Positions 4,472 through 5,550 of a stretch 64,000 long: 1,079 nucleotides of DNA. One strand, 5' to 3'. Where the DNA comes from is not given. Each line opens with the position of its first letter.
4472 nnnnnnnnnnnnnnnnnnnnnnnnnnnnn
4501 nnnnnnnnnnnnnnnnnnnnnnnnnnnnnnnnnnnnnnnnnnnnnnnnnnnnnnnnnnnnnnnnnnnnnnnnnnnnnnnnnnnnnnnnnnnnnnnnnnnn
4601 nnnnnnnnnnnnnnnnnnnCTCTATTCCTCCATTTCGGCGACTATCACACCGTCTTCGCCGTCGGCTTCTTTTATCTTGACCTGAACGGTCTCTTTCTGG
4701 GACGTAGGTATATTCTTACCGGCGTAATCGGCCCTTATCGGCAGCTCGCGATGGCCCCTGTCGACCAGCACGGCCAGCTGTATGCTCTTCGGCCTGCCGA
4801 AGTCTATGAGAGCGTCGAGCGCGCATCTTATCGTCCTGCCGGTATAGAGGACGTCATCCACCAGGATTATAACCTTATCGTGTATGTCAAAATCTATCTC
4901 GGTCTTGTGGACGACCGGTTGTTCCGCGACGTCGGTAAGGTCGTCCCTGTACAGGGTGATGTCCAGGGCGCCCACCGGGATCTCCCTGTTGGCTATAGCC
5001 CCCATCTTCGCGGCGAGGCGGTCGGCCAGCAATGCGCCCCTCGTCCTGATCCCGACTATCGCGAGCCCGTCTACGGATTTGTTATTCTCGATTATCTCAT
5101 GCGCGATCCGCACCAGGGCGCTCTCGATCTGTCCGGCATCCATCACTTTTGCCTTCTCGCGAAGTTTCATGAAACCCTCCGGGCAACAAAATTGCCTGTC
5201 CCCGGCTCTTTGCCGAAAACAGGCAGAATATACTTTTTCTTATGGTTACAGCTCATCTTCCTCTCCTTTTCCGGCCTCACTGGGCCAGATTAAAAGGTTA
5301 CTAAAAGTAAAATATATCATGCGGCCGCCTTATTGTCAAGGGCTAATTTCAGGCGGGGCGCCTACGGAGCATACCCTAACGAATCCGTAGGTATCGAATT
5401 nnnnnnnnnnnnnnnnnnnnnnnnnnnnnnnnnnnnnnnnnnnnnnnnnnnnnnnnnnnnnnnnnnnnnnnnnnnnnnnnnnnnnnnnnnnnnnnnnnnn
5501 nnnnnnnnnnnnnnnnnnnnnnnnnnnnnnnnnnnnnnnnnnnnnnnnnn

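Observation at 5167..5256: Translationally coupled 29-codon leader ORF enclosing a strong terminator hairpin upstream of pyrR: E. coli pyrBI-style attenuation in a PyrR-encoding operon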

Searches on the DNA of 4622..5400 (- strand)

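Call 4: search_rna_families(source=window, start=5100, end=5400, threshold=evalue, max_evalue=10, show_alignments=5)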
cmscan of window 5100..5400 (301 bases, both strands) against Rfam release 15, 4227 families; matches with E-value up to 10: 5.
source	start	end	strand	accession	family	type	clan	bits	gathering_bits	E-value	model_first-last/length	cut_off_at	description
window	5188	5301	-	RF00515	PyrR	Cis-reg;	-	44.9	54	3.1e-05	1-115/115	no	PyrR binding site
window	5147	5230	-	RF01740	gyrA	Cis-reg;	-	16.2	45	0.23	1-88/88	no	gyrA RNA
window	5187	5248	+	RF02285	TtnuCD8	Gene; snRNA; snoRNA; CD-box;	-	15.1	70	10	1-59/59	no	Tetrahymena snoRNA TtnuCD8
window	5189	5312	-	RF02374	YenS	Gene; sRNA;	-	12.7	80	1.8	1-169/169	no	Yersinia YenS sRNA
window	5100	5178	-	RF02250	Six3os1_5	Gene; lncRNA;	-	5.9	50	8.4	1-78/272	3'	Six3os1 conserved region 5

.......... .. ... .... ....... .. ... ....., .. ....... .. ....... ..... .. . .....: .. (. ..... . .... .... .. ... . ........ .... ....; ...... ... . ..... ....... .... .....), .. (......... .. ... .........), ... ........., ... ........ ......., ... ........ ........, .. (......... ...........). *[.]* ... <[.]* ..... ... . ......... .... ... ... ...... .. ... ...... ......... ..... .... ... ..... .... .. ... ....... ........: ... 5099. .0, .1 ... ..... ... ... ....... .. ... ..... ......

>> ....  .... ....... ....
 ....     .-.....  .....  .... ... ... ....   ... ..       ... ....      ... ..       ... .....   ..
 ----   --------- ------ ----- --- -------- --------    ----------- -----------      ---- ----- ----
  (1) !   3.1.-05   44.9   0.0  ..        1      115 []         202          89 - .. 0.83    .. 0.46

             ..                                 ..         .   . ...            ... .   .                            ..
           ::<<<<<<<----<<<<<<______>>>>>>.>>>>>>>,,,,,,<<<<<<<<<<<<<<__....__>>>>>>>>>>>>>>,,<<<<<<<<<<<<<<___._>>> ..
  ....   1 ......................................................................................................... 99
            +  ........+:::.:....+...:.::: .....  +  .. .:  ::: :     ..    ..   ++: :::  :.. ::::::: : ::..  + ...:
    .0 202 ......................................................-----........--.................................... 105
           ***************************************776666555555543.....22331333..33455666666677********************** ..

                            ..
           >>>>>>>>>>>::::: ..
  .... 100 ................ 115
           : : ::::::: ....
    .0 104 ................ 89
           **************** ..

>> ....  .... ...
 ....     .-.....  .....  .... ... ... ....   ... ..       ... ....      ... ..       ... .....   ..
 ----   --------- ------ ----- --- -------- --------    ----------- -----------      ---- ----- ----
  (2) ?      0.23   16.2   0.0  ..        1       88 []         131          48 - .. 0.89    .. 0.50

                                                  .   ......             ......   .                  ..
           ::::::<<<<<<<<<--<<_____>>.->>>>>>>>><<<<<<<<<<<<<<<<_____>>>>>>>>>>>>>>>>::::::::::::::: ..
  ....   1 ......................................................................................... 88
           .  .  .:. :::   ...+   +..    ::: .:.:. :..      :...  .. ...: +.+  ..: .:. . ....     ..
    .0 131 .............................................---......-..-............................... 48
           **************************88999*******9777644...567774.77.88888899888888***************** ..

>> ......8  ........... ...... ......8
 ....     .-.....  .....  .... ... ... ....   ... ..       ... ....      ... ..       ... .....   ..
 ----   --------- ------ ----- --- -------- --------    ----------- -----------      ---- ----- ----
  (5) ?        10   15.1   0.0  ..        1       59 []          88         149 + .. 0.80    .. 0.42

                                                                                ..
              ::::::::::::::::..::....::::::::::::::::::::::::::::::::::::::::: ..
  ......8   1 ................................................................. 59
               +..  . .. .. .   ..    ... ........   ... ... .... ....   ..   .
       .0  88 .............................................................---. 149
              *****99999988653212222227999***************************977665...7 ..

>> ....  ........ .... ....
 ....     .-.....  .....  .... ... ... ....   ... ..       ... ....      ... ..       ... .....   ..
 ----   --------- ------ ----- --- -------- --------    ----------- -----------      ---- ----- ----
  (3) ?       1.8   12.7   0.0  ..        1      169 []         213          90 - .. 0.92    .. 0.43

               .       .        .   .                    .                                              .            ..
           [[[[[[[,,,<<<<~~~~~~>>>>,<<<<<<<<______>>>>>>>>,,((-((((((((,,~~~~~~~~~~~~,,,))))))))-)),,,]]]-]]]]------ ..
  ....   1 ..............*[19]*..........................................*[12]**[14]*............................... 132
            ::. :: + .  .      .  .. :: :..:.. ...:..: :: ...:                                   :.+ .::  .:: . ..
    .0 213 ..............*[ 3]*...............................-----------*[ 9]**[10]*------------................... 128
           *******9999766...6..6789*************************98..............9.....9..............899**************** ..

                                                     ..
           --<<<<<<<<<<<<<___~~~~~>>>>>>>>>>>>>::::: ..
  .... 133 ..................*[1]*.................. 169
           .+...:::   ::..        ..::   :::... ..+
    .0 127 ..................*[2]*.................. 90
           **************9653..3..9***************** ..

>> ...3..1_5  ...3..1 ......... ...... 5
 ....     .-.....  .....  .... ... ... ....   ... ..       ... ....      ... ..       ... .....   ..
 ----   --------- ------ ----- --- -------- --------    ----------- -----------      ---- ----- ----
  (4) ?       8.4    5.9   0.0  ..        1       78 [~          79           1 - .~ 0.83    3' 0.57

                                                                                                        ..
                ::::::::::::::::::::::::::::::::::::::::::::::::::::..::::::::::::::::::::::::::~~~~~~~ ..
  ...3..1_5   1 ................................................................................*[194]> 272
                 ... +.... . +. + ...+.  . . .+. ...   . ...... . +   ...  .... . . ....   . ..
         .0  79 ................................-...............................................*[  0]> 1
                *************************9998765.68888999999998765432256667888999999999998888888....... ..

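Call 59: search_rna_families(sources=[L001, L003, L005, L007, L009, L011, L014, L015, L017, L020, L021, L023, L025, L029, L033, L041, L043, L050, L063], threshold=evalue, max_evalue=1)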
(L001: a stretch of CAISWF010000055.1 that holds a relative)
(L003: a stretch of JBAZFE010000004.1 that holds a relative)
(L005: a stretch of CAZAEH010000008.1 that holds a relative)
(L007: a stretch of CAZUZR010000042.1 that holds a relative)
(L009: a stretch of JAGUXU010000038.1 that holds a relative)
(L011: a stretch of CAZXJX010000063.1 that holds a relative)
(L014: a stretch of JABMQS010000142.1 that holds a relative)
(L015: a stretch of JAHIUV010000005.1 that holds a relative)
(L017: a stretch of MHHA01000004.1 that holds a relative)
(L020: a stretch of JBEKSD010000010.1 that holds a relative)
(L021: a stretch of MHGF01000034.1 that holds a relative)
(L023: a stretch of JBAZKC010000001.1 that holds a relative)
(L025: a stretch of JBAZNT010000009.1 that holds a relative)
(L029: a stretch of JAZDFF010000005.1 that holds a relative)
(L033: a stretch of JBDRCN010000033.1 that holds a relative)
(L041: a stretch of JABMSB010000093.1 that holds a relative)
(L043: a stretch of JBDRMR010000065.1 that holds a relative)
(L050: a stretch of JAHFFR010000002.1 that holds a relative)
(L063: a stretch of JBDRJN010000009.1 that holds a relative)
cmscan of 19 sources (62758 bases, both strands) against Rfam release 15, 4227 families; matches with E-value up to 1: 18.
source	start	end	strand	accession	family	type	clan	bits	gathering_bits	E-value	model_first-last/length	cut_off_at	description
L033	1369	1477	+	RF00515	PyrR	Cis-reg;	-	59.2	54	1.3e-05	1-115/115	no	PyrR binding site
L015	1374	1483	+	RF00515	PyrR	Cis-reg;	-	55.3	54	7e-05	1-115/115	no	PyrR binding site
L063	1382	1488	+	RF00515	PyrR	Cis-reg;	-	54.4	54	0.0001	1-115/115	no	PyrR binding site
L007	1363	1474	+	RF00515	PyrR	Cis-reg;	-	53.4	54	0.00016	1-115/115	no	PyrR binding site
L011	1363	1477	+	RF00515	PyrR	Cis-reg;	-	53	54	0.00019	1-115/115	no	PyrR binding site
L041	1372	1474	+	RF00515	PyrR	Cis-reg;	-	51.7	54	0.00034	1-115/115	no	PyrR binding site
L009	1357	1469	+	RF00515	PyrR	Cis-reg;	-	49.7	54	0.00081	1-115/115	no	PyrR binding site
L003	1368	1480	+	RF00515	PyrR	Cis-reg;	-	48.6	54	0.0013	1-115/115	no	PyrR binding site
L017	1386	1499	+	RF00515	PyrR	Cis-reg;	-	46.7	54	0.0029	1-115/115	no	PyrR binding site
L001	1374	1483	+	RF00515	PyrR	Cis-reg;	-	45.6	54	0.0046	1-115/115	no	PyrR binding site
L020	1379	1489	+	RF00515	PyrR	Cis-reg;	-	45.4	54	0.0051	1-115/115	no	PyrR binding site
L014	1380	1480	+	RF00515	PyrR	Cis-reg;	-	44.9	54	0.0064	1-115/115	no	PyrR binding site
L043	1318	1424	+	RF00515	PyrR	Cis-reg;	-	43.9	54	0.0098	1-115/115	no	PyrR binding site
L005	1364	1480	+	RF00515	PyrR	Cis-reg;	-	42.5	54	0.018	1-115/115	no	PyrR binding site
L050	1401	1504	+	RF00515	PyrR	Cis-reg;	-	41.6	54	0.027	1-115/115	no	PyrR binding site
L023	1370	1477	+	RF00515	PyrR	Cis-reg;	-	41.3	54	0.03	1-115/115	no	PyrR binding site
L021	1383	1498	+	RF00515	PyrR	Cis-reg;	-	40.8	54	0.037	1-115/115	no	PyrR binding site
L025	1368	1474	+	RF00515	PyrR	Cis-reg;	-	34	54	0.69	1-115/115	no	PyrR binding site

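Call 66: search_rna_families(sources=[L012, L013, L019, L046, L060, L065, L032, L048, L055, L056], threshold=evalue, max_evalue=1)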
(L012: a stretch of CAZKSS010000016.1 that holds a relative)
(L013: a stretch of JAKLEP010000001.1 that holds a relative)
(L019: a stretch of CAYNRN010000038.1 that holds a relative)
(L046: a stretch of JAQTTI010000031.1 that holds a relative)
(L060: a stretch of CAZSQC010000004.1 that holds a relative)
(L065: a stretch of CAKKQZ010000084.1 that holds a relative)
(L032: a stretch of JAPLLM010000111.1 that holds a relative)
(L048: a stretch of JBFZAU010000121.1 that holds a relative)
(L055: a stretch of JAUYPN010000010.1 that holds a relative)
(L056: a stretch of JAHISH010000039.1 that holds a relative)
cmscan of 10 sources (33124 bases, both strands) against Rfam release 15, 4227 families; matches with E-value up to 1: 8.
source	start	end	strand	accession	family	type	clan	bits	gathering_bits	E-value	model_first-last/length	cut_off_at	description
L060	1224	1330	+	RF00515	PyrR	Cis-reg;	-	48.8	54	0.00062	1-115/115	no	PyrR binding site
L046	19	123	+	RF00515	PyrR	Cis-reg;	-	47.8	54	0.00094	1-115/115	no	PyrR binding site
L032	1316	1422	+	RF00515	PyrR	Cis-reg;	-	41.4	54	0.015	1-115/115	no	PyrR binding site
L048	1243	1349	+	RF00515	PyrR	Cis-reg;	-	40.8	54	0.019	1-115/115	no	PyrR binding site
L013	1228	1333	+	RF00515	PyrR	Cis-reg;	-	39.6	54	0.033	1-115/115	no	PyrR binding site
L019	278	383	+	RF00515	PyrR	Cis-reg;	-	38.3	54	0.059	1-115/115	no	PyrR binding site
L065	1233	1337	+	RF00515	PyrR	Cis-reg;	-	37.9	54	0.069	1-115/115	no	PyrR binding site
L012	1277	1383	+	RF00515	PyrR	Cis-reg;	-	35.9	54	0.16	1-115/115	no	PyrR binding site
